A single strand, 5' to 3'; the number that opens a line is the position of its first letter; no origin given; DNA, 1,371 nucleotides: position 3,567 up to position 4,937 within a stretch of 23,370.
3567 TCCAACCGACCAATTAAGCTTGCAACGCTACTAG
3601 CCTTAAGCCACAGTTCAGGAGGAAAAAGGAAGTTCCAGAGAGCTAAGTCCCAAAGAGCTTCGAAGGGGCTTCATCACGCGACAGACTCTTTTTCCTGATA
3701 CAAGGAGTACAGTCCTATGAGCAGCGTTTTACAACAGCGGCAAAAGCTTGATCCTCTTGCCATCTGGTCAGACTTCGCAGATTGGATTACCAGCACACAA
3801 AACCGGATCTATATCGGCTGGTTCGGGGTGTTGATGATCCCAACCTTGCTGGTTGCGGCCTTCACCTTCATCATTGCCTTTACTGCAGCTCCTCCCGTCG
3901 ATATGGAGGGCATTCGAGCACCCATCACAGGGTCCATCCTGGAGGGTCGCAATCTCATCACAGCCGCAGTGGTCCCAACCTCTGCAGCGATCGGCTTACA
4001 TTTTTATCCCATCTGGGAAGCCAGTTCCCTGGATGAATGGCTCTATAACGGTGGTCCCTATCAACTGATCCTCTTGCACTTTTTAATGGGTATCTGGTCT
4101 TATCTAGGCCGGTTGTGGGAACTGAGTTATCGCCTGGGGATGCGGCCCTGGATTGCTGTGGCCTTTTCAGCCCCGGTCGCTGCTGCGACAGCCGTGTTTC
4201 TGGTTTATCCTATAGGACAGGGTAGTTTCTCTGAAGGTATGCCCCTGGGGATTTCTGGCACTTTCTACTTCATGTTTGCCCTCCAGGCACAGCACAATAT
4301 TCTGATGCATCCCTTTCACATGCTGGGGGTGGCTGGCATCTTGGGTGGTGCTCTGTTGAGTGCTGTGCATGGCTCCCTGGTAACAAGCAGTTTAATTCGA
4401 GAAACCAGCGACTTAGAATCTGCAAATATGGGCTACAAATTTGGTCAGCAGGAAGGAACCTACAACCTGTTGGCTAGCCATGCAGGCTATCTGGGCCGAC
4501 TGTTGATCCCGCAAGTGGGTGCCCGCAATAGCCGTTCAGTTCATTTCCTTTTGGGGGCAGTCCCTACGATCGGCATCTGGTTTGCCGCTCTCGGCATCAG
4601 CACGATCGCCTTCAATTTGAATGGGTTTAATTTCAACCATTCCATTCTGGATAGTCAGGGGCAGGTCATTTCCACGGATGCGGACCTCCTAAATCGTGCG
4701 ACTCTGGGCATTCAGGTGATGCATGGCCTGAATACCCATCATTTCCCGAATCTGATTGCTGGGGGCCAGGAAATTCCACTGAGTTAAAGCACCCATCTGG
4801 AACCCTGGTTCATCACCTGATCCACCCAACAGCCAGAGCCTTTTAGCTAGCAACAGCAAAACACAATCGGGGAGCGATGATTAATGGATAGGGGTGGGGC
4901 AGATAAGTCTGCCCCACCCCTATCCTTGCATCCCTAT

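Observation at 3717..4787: Rogue (sentinel-type) D1 paralogue that cannot ligate the Mn4CaO5 cluster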

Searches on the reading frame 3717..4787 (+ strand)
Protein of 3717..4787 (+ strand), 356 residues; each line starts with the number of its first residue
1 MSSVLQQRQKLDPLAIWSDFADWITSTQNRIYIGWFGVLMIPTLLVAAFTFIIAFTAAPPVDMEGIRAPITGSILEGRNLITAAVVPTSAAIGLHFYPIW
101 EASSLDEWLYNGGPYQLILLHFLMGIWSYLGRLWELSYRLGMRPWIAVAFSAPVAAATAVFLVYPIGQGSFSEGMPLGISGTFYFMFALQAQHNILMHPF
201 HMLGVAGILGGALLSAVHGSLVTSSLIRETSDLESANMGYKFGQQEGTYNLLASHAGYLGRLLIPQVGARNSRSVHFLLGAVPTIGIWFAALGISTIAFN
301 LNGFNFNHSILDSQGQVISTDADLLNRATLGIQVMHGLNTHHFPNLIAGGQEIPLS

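Call 3: search_solved_structures(query=window:3717-4784:+, show_alignments=2)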
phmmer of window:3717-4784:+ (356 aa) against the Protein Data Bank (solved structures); distinct sequences matched with E-value up to 0.001: 190 (the best 60 are shown).
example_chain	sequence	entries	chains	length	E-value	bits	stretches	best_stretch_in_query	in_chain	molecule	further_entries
9m5a_A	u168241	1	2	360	1.7e-170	569.9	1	1-355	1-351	Photosystem II protein D1 3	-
7yq7_A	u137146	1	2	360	1.9e-170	569.8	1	1-355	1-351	Photosystem II protein D1 3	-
8tow_A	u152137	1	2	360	4.2e-170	568.7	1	2-355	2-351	Photosystem II protein D1 2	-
6wj6_A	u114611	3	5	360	1e-169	567.4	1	2-355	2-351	Photosystem II protein D1 2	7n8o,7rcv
7yq2_A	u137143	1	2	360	7.3e-169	564.6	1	1-355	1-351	Photosystem II protein D1 2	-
9hd7_A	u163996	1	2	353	2.9e-168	562.6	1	3-347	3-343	Photosystem II protein D1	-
9i4t_A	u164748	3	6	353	8.6e-168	561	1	3-348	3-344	Photosystem II protein D1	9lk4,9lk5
8c29_A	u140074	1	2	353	1e-167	560.8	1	4-353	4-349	Photosystem II protein D1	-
8z9d_A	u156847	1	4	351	1e-167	560.8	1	3-348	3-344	Photosystem II protein D1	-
7oui_A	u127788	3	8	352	1.4e-167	560.3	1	12-348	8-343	Photosystem II protein D1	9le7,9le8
8am5_A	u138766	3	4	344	1.5e-167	560.3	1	2-345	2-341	Photosystem II protein D1 2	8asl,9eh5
3jcu_A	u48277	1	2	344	2.3e-167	559.6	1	3-345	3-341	Photosystem II protein D1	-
9phw_A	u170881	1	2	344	2.5e-167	559.5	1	2-345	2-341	Photosystem II protein D1 2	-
5xnl_A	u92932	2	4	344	3.1e-167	559.2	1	5-345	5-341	Photosystem II protein D1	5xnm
6kac_A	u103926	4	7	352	3.8e-167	558.9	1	3-348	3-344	Photosystem II protein D1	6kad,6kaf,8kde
6wj6_D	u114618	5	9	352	1.5e-45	158.9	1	17-308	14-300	Photosystem II D2 protein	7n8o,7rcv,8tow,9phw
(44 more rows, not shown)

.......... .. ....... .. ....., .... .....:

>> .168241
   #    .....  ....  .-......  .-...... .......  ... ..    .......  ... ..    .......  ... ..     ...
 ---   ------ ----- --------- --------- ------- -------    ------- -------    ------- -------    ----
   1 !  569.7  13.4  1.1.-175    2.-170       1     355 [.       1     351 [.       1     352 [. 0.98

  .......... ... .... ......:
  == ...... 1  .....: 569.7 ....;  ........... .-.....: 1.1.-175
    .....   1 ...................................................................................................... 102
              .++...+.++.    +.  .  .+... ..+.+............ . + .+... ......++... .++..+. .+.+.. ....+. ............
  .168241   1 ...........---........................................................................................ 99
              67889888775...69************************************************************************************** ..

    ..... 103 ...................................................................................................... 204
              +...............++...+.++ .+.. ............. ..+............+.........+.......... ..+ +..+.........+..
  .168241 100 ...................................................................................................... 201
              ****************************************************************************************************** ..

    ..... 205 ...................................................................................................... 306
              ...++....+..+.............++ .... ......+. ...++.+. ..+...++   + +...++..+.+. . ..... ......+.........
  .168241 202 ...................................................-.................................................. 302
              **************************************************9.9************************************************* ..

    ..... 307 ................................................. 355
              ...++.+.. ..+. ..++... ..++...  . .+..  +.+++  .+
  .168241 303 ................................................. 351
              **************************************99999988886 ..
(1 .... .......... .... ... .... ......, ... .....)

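Call 4: search_protein_families(library=ncbifam, proteins=[window:3717-4784:+])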
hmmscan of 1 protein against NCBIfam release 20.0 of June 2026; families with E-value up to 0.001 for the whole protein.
window:3717-4784:+ (356 aa): 5 families
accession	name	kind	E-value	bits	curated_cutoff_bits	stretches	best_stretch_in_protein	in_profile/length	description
TIGR01151.1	psbA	equivalog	3e-180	598.6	596.05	1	1-355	1-351/360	photosystem II q(b) protein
TIGR01152.1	psbD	equivalog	2.6e-47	161.7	600.6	1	17-307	15-299/352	photosystem II D2 protein (photosystem q(a) protein)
TIGR01115.1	pufM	equivalog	2.4e-15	56.6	364.25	1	16-223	35-224/305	photosynthetic reaction center subunit M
TIGR01157.1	pufL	equivalog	1.4e-10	41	266.2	1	109-227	47-166/239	photosynthetic reaction center subunit L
NF011075.0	PRK14505.1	equivalog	5.8e-09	34.7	904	1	126-233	136-244/643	bifunctional photosynthetic reaction center subunit L/M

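Call 8: search_protein_families(library=pfam, proteins=[window:3717-4787:+])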
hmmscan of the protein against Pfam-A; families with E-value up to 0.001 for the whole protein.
window:3717-4787:+ (356 aa): 1 family
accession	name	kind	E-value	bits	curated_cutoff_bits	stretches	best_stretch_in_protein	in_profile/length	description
PF00124.24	Photo_RC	-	9.2e-88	294.3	27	1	31-322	1-254/260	Photosynthetic reaction centre protein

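Call 10: find_homologous_proteins(query=window:3717-4784:+, max_evalue=1e-50)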
Query window:3717-4784:+ (356 aa): 3637 proteins with E <= 1e-50 among 8000 candidates; the best 120 are listed.
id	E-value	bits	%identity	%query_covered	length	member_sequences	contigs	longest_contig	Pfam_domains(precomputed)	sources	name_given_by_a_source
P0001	4.0e-245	830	68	97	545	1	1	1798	PF00124.25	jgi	jgi:photosystem II P680 reaction center D1 protein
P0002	2.1e-233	792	100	100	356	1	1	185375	PF00124.25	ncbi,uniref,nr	ncbi:photosystem II q(b) protein [Leptolyngbya sp. 'hensonii']|uniref:photosystem II q(b) protein n=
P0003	9.5e-231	783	65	85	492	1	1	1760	PF00124.25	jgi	jgi:photosystem II P680 reaction center D1 protein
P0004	1.2e-219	746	66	91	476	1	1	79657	PF00124.25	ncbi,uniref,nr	ncbi:hypothetical protein C4D60_Mb00t09450 [Musa balbisiana]|uniref:Photosystem II protein D1 n=1 Ta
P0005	3.6e-215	732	71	86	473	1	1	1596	PF00124.25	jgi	jgi:photosystem II P680 reaction center D1 protein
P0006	3.3e-214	729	72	80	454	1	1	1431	PF00124.25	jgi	jgi:photosystem II P680 reaction center D1 protein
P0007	6.8e-213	724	68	87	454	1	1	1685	PF00124.25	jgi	jgi:photosystem II P680 reaction center D1 protein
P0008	1.7e-208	710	71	81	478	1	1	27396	PF00124.25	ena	-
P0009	6.1e-205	698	86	100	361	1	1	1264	PF00124.25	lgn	-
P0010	4.5e-203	692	86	100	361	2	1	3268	PF00124.25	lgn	-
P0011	3.1e-199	679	85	100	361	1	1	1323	PF00124.25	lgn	-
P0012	3.3e-199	679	68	81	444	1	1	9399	PF00124.25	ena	-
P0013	5.7e-199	678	85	100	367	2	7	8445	PF00124.25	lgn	-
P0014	2.2e-198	677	81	100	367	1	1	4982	PF00124.25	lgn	-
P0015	7.0e-197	672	83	100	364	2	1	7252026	PF00124.25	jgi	jgi:photosystem II P680 reaction center D1 protein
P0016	1.4e-196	671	82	100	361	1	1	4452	PF00124.25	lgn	-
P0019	6.7e-194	662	82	100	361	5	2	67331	PF00124.25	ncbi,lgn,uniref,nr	ncbi:photosynthetic reaction center family protein [Oscillatoria salina]|uniref:Photosystem Q(B) pro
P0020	3.3e-193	660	80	100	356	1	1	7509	PF00124.25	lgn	-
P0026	3.2e-190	650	80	100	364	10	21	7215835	PF00124.25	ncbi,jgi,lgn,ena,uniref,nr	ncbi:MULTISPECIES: Photosystem Q(B) protein 1 [Planktothricoides]|uniref:Photosystem II protein D1 n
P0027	5.6e-189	646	81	100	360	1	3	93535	PF00124.25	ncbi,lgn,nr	ncbi:Photosystem Q(B) protein 1 [Kamptonema cortianum]|nr:Photosystem Q(B) protein 1 [Kamptonema cor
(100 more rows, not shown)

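Call 18: search_solved_structures(query=window:3717-4784:+, show_alignments=5, max_evalue=1e-168)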
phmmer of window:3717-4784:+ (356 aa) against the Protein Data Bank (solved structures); distinct sequences matched with E-value up to 1e-168: 5.
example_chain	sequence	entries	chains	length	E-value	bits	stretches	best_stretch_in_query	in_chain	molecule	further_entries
9m5a_A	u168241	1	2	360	1.7e-170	569.9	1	1-355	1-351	Photosystem II protein D1 3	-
7yq7_A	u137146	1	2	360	1.9e-170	569.8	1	1-355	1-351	Photosystem II protein D1 3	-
8tow_A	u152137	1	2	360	4.2e-170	568.7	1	2-355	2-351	Photosystem II protein D1 2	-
6wj6_A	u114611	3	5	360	1e-169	567.4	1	2-355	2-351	Photosystem II protein D1 2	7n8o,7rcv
7yq2_A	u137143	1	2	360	7.3e-169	564.6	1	1-355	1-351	Photosystem II protein D1 2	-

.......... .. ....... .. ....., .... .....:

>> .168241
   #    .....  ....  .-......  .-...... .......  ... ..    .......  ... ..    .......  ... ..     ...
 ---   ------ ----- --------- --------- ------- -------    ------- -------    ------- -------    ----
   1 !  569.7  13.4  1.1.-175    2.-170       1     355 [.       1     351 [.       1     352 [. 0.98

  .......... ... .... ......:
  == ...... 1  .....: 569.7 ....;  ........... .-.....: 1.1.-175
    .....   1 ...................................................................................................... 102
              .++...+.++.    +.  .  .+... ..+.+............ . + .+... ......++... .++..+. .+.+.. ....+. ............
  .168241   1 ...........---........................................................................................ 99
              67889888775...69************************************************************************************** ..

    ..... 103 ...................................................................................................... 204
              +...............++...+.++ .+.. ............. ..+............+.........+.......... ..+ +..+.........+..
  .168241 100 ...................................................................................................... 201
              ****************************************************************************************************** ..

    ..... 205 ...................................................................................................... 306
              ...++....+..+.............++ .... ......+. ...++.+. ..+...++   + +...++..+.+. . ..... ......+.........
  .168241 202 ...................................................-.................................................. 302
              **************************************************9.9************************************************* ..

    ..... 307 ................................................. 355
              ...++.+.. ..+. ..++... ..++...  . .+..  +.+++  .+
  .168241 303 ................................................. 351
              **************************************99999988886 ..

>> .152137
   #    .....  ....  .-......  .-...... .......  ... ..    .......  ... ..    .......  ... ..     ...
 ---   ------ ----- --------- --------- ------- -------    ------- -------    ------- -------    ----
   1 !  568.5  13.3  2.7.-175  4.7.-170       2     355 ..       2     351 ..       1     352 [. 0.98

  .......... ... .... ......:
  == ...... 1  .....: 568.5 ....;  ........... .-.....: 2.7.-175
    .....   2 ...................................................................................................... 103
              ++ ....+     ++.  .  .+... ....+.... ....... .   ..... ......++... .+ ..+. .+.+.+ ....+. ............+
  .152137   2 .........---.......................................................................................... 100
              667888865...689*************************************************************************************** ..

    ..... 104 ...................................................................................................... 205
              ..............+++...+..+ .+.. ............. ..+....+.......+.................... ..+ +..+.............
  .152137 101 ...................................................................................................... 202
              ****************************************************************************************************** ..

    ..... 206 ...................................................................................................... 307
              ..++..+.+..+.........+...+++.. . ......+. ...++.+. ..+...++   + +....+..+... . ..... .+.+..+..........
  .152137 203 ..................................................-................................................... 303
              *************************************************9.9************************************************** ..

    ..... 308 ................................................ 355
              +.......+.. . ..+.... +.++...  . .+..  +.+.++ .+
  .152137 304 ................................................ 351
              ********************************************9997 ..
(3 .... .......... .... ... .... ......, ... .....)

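Call 29: find_related_loci(query=window:3717-4784:+, collection=genome_contigs, flank=8000)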
Query window:3717-4784:+ (356 aa) in genome_contigs; peptide patterns used: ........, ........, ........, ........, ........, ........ (x = any residue, [..] = any of these).
600 stretches matched a pattern (row limit reached: there are more); 574 encode a relative of the query (tblastn E <= 1e-3); the best 80 are kept; 79 distinct loci.
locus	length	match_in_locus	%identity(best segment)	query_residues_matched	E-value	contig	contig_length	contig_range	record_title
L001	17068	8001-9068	81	1-356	0e+0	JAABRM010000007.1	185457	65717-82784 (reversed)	MAG: Oscillatoriales cyanobacterium isolate S07.Bin090 Scaffold_32, whole genome shotgun sequence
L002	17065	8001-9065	74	1-356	2e-180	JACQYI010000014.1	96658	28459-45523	MAG: Oscillatoriophycideae cyanobacterium NC_groundwater_1537_Pr4_S-0.65um_50_18 SR1-18-Sp65_coassembly_scaffold_148675,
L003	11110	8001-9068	73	1-356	6e-179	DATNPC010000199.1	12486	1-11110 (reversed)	MAG TPA_asm: Allocoleopsis sp. isolate SMAG_U16471 k141_1805458, whole genome shotgun sequence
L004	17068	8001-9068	74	1-356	2e-177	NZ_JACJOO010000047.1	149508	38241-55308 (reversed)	Leptolyngbya sp. FACHB-8 contig47, whole genome shotgun sequence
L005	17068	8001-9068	76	1-356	1e-175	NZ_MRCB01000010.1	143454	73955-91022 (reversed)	Hydrococcus rivularis NIES-593 NIES-593_Scaffold_10, whole genome shotgun sequence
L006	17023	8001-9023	75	4-344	5e-174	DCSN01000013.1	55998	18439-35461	MAG TPA_asm: Pseudanabaena sp. UBA1465 UBA1465_contig_588, whole genome shotgun sequence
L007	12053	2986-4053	70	1-356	1e-173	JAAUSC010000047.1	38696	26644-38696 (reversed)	MAG: Scytonema sp. RU_4_4 NODE_321_length_38696_cov_15.259613, whole genome shotgun sequence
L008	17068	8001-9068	71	1-356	3e-173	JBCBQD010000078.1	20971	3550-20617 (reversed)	MAG: Cyanobacteria bacterium J06635_1 NODE_78_length_20971_cov_15.102996, whole genome shotgun sequence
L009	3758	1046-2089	73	1-348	0e+0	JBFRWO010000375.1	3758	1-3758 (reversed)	MAG: Crocosphaera sp. isolate 03_out_wi_sediment_bin.9 03outWiSedB9_c_000002352763, whole genome shotgun sequence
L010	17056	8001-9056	69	1-356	1e-171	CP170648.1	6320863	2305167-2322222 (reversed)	MAG: Stenomitos frigidus ULC029 chromosome, complete genome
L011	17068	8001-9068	70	1-356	5e-172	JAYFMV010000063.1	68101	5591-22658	MAG: Potamolinea sp. isolate R1S1 contig_259, whole genome shotgun sequence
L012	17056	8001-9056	69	1-356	2e-171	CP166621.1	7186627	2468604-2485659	MAG: Leptolyngbya sp. BL-A-14 chromosome, complete genome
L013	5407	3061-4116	69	1-356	6e-174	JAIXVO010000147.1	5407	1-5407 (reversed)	MAG: Cyanobacteriota bacterium isolate D1_MAG_00067 pond_D1_MAG_00067_000000000066, whole genome shotgun sequence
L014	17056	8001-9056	69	1-356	3e-171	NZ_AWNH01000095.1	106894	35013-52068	Leptolyngbya sp. Heron Island J 77, whole genome shotgun sequence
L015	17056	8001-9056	69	1-356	6e-171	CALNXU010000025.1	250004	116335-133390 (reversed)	MAG: Merismopediaceae cyanobacterium isolate HOU_bin.0034 genome assembly, contig: contig_31621, whole genome shotgun se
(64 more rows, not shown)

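Call 30: find_encoding_contigs(protein=window:3717-4787:+, flank=10000, max_places=3)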
Protein window:3717-4787:+ (356 aa): no gene with exactly this product is on record in the collection.

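Call 31: find_encoding_contigs(protein=P0026, flank=8000, max_places=2)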
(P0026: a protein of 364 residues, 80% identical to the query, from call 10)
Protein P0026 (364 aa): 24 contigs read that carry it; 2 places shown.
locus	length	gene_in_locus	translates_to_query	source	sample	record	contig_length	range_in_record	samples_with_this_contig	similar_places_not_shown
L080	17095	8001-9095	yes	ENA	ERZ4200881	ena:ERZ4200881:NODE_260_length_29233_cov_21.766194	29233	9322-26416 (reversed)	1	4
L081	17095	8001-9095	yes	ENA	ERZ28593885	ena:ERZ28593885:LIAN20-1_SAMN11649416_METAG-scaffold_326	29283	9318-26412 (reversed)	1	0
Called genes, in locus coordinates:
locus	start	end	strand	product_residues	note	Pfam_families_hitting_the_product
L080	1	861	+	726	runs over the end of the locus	PF13089:PP_kinase_N, PF02503:PP_kinase, PF17941:PP_kinase_C_1, PF13091:PLDc_2 (faint), PF13090:PP_kinase_C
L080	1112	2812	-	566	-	-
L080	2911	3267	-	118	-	PF00892:EamA (weak), PF00893:Multi_Drug_Res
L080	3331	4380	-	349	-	PF00535:Glycos_transf_2, PF10111:Glyco_tranf_2_2 (weak)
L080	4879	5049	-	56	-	-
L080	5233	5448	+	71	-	-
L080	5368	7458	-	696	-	PF05729:NACHT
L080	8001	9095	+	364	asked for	PF00124:Photo_RC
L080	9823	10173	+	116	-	PF05685:Uma2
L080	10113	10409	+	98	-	PF05685:Uma2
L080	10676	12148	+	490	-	PF07669:Eco57I, PF02384:N6_Mtase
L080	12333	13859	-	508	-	PF00148:Oxidored_nitro, PF08369:PCP_red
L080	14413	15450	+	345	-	PF14696:Glyoxalase_5, PF13669:Glyoxalase_4 (faint), PF00903:Glyoxalase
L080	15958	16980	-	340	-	PF03372:Exo_endo_phos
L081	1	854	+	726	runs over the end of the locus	PF13089:PP_kinase_N, PF02503:PP_kinase, PF17941:PP_kinase_C_1, PF13091:PLDc_2 (faint), PF13090:PP_kinase_C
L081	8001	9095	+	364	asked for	PF00124:Photo_RC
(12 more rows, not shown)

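Call 32: find_encoding_contigs(protein=P0015, flank=8000, max_places=2)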
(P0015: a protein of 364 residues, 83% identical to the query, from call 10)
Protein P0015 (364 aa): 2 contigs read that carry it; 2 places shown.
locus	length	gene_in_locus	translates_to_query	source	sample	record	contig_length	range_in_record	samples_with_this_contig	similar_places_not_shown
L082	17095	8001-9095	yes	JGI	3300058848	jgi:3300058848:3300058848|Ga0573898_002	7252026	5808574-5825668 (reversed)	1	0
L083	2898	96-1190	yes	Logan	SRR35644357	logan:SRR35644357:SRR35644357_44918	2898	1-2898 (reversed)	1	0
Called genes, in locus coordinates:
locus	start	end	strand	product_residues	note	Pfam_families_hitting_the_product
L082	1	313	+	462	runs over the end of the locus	PF00462:Glutaredoxin (faint)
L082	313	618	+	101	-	-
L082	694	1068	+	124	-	PF08239:SH3_3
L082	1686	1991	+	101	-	PF08239:SH3_3 (weak)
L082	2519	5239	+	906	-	PF00027:cNMP_binding, PF00158:Sigma54_activat, PF14532:Sigma54_activ_2, PF25601:AAA_lid_14, PF12801:Fer4_5 (weak)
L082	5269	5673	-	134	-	PF01850:PIN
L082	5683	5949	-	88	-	-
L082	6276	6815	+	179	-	PF11320:DUF3122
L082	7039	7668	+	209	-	PF13353:Fer4_12, PF04055:Radical_SAM (weak)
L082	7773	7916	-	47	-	-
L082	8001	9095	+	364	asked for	PF00124:Photo_RC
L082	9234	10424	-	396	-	PF04471:Mrr_cat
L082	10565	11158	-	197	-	PF05401:NodS, PF05175:MTS (weak), PF13489:Methyltransf_23, PF02353:CMAS (weak), PF13649:Methyltransf_25, PF13847:Methyltransf_31, PF08241:Methyltransf_11, PF08242:Methyltransf_12, +1 more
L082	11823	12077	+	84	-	PF04023:FeoA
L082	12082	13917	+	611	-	PF01926:MMR_HSR1, PF02421:FeoB_N, PF04548:AIG1 (weak), PF07670:Gate, PF07664:FeoB_C, PF07670:Gate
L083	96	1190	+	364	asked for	PF00124:Photo_RC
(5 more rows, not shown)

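Call 45: find_encoding_contigs(protein=P0013, flank=1500, max_places=2)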
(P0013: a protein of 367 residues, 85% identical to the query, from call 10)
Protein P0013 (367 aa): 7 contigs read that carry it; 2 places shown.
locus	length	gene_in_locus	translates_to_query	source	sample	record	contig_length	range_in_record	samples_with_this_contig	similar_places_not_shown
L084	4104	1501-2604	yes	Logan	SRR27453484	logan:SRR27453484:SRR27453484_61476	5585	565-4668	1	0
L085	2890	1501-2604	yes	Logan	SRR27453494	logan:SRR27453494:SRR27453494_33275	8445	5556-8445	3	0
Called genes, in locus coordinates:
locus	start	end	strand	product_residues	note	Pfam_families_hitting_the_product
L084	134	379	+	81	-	PF11127:YgaP-like_TM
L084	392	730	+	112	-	PF02583:Trns_repr_metal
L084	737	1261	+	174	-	PF09980:DUF2214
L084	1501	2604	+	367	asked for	PF00124:Photo_RC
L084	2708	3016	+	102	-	PF10693:DUF2499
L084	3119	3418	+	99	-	PF12159:DUF3593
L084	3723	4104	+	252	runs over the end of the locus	PF01126:Heme_oxygenase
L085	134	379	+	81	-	PF11127:YgaP-like_TM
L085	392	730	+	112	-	PF02583:Trns_repr_metal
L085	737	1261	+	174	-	PF09980:DUF2214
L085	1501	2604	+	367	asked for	PF00124:Photo_RC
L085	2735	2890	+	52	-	?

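Call 46: find_encoding_contigs(protein=P0019, flank=1500, max_places=1)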
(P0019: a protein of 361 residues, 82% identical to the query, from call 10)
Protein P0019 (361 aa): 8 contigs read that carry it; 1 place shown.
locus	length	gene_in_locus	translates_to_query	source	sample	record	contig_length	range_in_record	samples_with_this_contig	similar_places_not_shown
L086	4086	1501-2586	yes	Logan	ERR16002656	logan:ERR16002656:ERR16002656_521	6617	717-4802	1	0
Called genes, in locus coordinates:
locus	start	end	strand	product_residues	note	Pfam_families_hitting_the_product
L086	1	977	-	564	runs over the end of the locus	?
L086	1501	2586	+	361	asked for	PF00124:Photo_RC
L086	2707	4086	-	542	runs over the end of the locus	PF00015:MCPsignal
